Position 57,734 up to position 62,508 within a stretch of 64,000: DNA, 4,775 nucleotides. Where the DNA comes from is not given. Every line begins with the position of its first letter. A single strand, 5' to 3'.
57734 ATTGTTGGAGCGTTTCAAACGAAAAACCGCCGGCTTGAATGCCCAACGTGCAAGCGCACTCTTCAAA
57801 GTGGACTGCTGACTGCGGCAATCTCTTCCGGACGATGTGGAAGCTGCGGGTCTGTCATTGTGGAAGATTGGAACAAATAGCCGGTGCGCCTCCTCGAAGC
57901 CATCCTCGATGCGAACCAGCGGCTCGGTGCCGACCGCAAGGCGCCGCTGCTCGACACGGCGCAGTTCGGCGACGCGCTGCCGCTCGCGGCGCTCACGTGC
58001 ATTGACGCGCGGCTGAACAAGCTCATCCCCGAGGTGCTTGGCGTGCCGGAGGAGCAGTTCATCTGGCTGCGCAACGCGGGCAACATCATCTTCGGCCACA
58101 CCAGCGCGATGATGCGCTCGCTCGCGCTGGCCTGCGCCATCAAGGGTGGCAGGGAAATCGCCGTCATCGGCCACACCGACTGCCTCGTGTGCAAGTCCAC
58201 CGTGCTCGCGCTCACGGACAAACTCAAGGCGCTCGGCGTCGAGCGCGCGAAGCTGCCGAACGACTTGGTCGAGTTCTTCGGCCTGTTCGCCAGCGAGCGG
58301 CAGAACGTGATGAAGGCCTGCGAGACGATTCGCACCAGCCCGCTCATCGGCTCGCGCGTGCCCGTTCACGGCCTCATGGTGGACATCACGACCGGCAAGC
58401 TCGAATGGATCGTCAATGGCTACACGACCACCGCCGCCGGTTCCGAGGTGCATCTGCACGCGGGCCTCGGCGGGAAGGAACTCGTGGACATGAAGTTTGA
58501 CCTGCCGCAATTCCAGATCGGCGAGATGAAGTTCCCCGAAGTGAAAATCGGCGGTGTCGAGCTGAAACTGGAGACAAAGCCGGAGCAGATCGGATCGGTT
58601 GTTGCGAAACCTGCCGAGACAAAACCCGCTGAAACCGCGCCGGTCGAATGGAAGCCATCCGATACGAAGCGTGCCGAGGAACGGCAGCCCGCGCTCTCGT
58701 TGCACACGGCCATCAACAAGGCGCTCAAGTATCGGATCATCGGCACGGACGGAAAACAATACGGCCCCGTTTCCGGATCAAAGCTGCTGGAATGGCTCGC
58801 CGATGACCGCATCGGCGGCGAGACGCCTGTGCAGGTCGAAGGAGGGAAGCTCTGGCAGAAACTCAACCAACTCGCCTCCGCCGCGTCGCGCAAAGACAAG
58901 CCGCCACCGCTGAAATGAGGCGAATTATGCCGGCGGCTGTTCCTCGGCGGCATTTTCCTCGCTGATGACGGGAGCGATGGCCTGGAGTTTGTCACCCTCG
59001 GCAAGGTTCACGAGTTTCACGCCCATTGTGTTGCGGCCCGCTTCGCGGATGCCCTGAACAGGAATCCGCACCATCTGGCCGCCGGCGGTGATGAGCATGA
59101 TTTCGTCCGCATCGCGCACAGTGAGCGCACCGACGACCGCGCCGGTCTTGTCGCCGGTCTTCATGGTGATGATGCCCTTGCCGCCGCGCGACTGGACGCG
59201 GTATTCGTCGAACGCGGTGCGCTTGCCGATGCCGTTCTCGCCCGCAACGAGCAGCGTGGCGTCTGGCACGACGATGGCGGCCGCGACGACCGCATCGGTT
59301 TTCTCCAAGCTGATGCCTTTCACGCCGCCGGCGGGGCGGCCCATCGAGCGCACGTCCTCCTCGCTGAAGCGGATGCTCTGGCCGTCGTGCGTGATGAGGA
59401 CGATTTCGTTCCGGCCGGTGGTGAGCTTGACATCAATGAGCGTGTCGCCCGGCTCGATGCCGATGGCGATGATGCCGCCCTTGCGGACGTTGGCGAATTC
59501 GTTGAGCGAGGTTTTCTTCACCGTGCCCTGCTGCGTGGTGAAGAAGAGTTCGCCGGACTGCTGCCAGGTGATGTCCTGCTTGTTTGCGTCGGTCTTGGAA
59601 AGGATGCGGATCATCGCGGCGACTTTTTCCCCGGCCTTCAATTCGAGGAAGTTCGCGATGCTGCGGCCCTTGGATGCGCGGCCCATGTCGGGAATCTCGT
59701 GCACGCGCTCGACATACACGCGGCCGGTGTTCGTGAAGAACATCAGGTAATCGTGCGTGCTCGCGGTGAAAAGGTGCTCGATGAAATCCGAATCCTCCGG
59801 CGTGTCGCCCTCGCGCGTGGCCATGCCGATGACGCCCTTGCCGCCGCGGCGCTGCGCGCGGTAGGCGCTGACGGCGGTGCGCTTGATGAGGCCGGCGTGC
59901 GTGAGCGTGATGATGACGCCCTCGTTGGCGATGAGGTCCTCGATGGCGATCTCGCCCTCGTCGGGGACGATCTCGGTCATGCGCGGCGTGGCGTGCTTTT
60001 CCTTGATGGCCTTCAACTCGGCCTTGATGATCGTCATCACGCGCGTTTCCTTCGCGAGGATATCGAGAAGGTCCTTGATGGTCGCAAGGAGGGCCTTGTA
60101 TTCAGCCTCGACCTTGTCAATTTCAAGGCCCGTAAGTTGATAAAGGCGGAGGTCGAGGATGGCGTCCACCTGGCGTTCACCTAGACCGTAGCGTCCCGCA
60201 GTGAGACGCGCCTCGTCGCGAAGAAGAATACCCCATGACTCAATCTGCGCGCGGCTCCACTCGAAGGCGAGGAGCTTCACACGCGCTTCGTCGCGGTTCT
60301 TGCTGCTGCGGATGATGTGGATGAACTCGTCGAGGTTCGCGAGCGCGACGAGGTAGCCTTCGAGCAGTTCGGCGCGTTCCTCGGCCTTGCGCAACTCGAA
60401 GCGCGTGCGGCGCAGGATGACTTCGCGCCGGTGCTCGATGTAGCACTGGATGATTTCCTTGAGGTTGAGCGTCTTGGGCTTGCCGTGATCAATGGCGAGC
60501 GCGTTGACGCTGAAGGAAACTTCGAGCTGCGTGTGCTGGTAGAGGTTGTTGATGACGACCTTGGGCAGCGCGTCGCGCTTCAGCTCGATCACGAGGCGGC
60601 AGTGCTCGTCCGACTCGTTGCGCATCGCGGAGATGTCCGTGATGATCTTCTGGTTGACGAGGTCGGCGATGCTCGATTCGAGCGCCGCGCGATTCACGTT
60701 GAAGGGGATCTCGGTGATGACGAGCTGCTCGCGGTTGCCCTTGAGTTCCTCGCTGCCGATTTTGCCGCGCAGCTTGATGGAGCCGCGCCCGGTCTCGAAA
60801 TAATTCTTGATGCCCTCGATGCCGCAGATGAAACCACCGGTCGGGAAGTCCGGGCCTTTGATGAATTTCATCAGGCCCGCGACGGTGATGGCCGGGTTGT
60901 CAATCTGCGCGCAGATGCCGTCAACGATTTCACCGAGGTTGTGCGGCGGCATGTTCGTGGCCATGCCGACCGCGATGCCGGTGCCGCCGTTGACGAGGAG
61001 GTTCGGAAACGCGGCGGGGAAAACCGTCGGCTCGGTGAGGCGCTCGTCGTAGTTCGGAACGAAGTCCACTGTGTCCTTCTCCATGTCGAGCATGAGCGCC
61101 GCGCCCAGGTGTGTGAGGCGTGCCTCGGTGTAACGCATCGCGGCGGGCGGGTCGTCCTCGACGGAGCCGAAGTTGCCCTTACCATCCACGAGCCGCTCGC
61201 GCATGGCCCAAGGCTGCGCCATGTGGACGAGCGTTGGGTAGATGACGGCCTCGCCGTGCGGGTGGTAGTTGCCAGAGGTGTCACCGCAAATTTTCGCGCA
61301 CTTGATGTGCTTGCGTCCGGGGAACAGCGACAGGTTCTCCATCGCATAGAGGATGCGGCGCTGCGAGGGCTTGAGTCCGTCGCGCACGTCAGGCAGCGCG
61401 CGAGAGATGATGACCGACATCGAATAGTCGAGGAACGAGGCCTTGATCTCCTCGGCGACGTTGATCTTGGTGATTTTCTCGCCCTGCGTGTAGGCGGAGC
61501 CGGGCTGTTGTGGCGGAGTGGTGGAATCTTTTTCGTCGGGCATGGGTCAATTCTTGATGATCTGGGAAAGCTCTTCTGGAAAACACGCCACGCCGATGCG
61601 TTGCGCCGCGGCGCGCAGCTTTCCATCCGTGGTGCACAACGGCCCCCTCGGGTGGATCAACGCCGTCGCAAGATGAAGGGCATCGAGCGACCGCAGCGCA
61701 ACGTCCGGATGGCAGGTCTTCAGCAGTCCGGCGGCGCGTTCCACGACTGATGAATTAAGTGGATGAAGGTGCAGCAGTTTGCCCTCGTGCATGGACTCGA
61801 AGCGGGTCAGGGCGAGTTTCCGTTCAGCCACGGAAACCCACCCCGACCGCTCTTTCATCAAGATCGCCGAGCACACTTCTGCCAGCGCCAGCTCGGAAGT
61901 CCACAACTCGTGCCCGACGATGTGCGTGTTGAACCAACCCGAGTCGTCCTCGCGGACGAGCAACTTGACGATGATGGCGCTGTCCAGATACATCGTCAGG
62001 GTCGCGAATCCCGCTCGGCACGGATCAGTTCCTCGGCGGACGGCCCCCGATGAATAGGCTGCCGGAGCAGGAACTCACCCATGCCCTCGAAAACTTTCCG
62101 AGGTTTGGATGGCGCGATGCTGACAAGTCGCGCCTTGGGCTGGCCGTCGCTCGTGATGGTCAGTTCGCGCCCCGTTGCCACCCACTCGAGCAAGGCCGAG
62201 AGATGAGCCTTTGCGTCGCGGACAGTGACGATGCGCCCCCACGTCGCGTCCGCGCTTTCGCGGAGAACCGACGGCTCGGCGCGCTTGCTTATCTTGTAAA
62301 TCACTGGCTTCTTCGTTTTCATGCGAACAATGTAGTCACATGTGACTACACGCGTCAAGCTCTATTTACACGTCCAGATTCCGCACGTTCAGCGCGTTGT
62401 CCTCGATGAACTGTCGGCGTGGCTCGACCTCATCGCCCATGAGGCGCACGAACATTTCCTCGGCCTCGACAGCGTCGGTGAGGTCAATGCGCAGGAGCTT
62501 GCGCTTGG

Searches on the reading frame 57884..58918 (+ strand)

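Call 61: search_protein_families(library=pfam, proteins=[window:57884-58918:+], max_evalue=0.001)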
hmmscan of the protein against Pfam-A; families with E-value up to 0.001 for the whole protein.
window:57884-58918:+ (344 aa): 2 families
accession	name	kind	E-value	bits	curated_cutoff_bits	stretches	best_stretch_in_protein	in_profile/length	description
PF00484.24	Pro_CA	-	7.7e-11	42.9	25.7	1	36-173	3-156/156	Carbonic anhydrase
PF14237.11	GYF_2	-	3.2e-05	24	25.8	1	287-330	4-47/50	GYF domain 2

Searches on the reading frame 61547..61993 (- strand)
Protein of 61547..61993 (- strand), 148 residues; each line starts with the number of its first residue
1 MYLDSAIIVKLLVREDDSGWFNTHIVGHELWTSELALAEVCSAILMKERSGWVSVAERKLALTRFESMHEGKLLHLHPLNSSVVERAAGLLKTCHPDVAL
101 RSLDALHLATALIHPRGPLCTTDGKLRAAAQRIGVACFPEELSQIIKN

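Call 61: search_protein_families(library=pfam, proteins=[window:61547-61993:-], max_evalue=0.001)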
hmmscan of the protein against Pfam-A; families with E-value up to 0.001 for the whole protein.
window:61547-61993:- (148 aa): 1 family
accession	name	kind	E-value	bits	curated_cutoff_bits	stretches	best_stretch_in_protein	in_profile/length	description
PF01850.27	PIN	-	7.8e-08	33.4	23.6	1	1-129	1-117/120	PIN domain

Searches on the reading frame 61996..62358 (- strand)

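Call 61: search_protein_families(library=pfam, proteins=[window:61996-62358:-], max_evalue=0.001)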
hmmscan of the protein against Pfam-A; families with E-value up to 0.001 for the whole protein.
window:61996-62358:- (120 aa): 1 family
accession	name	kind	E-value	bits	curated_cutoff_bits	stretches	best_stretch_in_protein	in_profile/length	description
PF02604.26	PhdYeFM_antitox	-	9.1e-09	35.4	29.8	1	42-81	2-42/74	Antitoxin Phd_YefM, type II toxin-antitoxin system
